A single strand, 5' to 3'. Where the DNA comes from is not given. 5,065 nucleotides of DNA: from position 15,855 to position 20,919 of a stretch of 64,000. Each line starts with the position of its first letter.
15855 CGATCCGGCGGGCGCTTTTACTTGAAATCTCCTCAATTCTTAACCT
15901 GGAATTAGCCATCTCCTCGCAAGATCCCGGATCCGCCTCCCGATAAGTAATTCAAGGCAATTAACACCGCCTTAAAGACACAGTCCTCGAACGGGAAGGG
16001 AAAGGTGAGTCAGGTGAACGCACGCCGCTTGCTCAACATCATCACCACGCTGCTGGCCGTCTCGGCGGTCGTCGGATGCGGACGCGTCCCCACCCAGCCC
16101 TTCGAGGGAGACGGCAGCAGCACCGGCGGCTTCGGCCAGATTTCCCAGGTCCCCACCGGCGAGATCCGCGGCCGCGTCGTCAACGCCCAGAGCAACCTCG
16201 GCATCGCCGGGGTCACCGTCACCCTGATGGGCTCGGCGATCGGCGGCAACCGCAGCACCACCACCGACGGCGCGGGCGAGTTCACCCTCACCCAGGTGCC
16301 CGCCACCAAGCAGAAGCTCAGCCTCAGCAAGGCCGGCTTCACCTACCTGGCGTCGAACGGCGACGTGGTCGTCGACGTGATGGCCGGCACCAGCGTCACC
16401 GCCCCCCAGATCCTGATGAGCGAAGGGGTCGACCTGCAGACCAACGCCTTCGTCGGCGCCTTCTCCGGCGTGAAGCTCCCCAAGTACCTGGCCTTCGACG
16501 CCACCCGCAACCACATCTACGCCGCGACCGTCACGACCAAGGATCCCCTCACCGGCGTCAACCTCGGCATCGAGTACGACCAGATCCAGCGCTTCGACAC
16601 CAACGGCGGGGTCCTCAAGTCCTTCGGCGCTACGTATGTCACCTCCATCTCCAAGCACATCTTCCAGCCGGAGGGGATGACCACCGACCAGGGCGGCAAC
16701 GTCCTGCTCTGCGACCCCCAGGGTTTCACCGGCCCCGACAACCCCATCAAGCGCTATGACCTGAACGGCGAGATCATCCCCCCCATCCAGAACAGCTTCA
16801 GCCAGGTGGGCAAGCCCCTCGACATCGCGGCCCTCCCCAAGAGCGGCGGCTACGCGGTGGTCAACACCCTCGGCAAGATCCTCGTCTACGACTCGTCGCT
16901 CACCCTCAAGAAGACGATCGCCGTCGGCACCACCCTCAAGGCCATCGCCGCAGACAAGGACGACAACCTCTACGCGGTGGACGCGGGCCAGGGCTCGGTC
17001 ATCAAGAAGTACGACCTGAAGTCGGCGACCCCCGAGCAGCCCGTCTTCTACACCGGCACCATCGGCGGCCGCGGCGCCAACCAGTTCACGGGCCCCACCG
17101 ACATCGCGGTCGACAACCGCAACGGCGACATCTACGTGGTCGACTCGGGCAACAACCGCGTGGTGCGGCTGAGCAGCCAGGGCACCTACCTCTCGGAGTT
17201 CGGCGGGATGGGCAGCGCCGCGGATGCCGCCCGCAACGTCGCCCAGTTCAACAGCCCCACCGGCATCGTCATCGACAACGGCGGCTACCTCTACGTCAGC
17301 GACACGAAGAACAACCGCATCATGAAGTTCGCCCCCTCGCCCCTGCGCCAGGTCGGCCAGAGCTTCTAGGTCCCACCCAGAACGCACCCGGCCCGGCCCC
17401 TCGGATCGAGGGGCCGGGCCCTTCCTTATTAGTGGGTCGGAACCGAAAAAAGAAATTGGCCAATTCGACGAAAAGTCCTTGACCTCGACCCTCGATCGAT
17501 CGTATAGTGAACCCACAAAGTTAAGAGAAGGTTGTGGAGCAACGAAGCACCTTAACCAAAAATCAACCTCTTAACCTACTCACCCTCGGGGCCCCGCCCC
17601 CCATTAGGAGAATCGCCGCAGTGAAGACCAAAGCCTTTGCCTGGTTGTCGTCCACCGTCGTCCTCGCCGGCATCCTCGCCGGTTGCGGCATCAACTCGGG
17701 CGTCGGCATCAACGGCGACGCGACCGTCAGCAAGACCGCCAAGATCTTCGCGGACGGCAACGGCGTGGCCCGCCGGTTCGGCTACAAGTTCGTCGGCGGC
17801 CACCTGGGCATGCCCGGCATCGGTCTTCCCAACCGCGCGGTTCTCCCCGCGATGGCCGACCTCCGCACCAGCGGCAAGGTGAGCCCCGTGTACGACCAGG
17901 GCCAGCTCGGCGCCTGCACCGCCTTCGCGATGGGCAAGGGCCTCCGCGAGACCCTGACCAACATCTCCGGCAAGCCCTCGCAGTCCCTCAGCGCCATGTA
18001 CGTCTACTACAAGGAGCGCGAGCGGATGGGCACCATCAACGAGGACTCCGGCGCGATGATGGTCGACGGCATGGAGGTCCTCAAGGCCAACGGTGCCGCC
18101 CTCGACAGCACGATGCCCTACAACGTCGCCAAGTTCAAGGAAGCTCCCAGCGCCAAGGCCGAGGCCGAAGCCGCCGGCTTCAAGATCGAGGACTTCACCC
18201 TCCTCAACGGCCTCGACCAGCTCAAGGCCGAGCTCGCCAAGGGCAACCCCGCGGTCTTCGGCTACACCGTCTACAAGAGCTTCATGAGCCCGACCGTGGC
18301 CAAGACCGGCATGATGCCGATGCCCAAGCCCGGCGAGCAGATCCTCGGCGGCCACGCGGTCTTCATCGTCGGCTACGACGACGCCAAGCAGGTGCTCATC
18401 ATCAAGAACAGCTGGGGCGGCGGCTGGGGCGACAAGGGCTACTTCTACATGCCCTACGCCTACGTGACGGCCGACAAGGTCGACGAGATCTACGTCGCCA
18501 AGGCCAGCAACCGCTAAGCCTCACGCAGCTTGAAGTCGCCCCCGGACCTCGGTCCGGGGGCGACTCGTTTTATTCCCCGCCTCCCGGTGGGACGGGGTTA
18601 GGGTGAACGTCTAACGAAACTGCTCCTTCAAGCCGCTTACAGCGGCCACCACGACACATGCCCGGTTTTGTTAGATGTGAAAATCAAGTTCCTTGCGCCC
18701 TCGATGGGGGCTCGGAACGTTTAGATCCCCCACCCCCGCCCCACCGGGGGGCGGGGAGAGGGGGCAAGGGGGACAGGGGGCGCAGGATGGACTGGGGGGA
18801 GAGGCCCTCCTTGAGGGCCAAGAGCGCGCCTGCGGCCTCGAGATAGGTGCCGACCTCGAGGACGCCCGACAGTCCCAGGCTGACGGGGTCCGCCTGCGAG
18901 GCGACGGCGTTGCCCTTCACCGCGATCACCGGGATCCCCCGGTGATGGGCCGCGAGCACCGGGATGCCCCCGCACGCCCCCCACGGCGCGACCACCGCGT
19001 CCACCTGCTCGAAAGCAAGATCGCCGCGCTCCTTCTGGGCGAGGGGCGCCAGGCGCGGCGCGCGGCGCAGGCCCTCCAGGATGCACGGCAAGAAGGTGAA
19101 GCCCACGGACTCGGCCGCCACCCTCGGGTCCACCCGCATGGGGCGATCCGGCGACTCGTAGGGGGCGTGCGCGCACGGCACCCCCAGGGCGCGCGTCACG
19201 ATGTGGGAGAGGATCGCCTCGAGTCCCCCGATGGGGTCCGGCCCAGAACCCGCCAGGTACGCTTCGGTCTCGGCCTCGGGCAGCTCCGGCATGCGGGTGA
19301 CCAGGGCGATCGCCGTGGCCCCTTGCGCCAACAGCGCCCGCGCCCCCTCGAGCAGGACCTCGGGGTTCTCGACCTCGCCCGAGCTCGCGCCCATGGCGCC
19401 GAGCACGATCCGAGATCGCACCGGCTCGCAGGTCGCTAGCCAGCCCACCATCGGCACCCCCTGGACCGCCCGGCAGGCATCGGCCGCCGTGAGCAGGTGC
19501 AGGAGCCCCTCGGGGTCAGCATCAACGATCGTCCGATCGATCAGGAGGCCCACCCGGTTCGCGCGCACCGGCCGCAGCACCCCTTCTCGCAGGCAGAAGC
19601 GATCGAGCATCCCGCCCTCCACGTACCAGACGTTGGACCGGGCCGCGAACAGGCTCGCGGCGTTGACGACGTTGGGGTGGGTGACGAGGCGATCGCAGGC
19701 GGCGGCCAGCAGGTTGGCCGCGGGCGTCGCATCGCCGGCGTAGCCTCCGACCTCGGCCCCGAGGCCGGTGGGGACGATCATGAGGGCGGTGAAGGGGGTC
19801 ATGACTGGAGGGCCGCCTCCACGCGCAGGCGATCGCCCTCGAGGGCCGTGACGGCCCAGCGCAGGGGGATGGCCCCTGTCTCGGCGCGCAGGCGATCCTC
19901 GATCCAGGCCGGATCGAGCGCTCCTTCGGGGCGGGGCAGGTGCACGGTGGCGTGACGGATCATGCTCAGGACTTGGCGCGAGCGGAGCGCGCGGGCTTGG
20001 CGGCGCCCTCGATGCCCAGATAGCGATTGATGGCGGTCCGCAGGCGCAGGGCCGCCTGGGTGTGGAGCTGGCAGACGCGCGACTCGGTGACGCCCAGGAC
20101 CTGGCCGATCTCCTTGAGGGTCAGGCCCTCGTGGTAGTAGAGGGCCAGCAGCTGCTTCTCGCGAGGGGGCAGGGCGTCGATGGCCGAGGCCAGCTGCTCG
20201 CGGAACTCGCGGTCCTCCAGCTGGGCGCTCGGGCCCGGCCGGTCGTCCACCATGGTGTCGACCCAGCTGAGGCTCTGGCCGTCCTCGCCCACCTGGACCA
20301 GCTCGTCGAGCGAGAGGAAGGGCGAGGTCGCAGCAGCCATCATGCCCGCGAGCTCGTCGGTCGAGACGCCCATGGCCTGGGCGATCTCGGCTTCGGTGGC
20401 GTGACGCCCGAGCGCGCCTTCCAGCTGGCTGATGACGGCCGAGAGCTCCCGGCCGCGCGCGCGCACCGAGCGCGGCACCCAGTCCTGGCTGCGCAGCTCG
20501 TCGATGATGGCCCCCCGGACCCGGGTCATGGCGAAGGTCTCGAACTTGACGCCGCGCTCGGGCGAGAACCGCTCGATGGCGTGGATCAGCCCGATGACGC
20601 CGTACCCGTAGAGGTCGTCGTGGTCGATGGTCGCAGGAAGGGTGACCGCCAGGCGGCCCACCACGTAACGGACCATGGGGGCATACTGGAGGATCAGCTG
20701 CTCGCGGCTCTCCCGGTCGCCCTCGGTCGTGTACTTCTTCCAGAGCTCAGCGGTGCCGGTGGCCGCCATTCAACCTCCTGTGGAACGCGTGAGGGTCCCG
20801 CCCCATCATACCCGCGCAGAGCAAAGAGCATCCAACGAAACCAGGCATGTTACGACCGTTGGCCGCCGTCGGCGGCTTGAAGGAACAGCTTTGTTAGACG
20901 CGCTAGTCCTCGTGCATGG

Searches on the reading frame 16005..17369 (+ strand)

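Call 72: search_protein_families(library=pfam, proteins=[window:16005-17369:+], max_evalue=0.001)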
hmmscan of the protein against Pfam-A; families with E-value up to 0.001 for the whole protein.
window:16005-17369:+ (454 aa): 8 families
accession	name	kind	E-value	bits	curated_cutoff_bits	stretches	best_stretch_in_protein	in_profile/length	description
PF01436.27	NHL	-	2e-17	62.7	20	2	361-387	1-26/28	NHL repeat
PF13620.12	CarboxypepD_reg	-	4e-10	40.3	32.3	1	54-124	2-70/82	Carboxypeptidase regulatory-like domain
PF13715.12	CarbopepD_reg_2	-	1.2e-07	32.1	32.2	1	54-114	1-57/88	CarboxypepD_reg-like domain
PF08450.18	SGL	-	1.1e-05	25.6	26.3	0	290-397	115-218/246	SMP-30/Gluconolactonase/LRE-like region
PF06977.17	SdiA-regulated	-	5e-05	23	21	0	193-235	195-238/249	SdiA-regulated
PF01731.26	Arylesterase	-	0.00018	22.1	21.3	0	410-440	48-79/86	Arylesterase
PF17170.10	DUF5128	-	0.00018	21.2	22.9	0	355-398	83-127/321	6-bladed beta-propeller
PF13449.12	Phytase-like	-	0.00076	19.9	27.6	0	339-399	45-104/284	Esterase-like activity of phytase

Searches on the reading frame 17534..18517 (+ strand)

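Call 72: search_protein_families(library=pfam, proteins=[window:17534-18517:+], max_evalue=0.001)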
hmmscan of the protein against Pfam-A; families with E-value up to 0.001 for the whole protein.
window:17534-18517:+ (327 aa): 1 family
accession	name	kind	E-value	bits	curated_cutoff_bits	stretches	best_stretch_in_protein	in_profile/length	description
PF00112.29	Peptidase_C1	-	6.4e-20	72.6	20.7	1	104-307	1-203/220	Papain family cysteine protease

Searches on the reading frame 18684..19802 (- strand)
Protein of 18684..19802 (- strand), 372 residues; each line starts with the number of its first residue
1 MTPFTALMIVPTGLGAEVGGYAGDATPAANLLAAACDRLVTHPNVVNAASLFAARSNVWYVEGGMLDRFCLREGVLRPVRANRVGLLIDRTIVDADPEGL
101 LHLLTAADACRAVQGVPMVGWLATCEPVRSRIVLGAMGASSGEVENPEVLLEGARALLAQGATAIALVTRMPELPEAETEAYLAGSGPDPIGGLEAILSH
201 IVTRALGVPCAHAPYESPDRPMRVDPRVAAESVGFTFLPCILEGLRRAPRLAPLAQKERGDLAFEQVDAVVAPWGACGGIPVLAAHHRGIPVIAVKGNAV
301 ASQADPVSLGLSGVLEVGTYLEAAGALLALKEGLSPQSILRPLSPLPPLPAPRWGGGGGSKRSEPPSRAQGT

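Call 57: search_protein_families(library=pfam, proteins=[window:18684-19802:-], max_evalue=0.01)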
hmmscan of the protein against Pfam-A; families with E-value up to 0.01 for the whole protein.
window:18684-19802:- (372 aa): 1 family
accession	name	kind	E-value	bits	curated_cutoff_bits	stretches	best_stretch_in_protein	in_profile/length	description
PF11805.13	DUF3326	-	1e-104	350.6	25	1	5-339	1-336/337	Protein of unknown function (DUF3326)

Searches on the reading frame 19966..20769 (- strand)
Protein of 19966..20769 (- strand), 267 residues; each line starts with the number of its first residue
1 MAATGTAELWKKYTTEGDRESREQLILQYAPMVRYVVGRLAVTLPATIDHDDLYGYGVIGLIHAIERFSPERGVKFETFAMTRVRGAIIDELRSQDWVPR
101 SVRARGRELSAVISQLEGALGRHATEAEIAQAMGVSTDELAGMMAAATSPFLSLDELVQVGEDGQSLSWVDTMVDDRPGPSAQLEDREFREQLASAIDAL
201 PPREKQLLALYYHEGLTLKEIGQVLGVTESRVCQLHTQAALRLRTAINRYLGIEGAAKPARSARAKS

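Call 72: search_protein_families(library=pfam, proteins=[window:19966-20769:-], max_evalue=0.001)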
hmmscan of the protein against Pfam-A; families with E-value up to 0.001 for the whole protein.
window:19966-20769:- (267 aa): 8 families
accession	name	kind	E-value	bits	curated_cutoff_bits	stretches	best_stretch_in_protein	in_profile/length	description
PF04545.22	Sigma70_r4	-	6.2e-20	70.9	24.1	1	196-244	1-49/50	Sigma-70, region 4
PF04542.20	Sigma70_r2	-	2.8e-18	65.9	24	1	25-97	1-70/71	Sigma-70 region 2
PF08281.18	Sigma70_r4_2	-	2e-11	43.8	25.7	1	190-239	1-50/54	Sigma-70, region 4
PF04539.22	Sigma70_r3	-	2.6e-08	34.3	25.3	1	107-164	4-60/78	Sigma-70 region 3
PF13384.12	HTH_23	-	3.9e-06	27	24.6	1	203-235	5-37/50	Homeodomain-like domain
PF22233.2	PhyR_sigma-like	-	1.3e-05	25.3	27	0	199-240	3-44/50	Response regulator PhyR, sigma-like domain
PF07638.17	Sigma70_ECF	-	0.00072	19.9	21.1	0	185-232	118-168/185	ECF sigma factor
PF12802.13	MarR_2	-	0.0009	19.8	27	0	207-234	11-39/61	MarR family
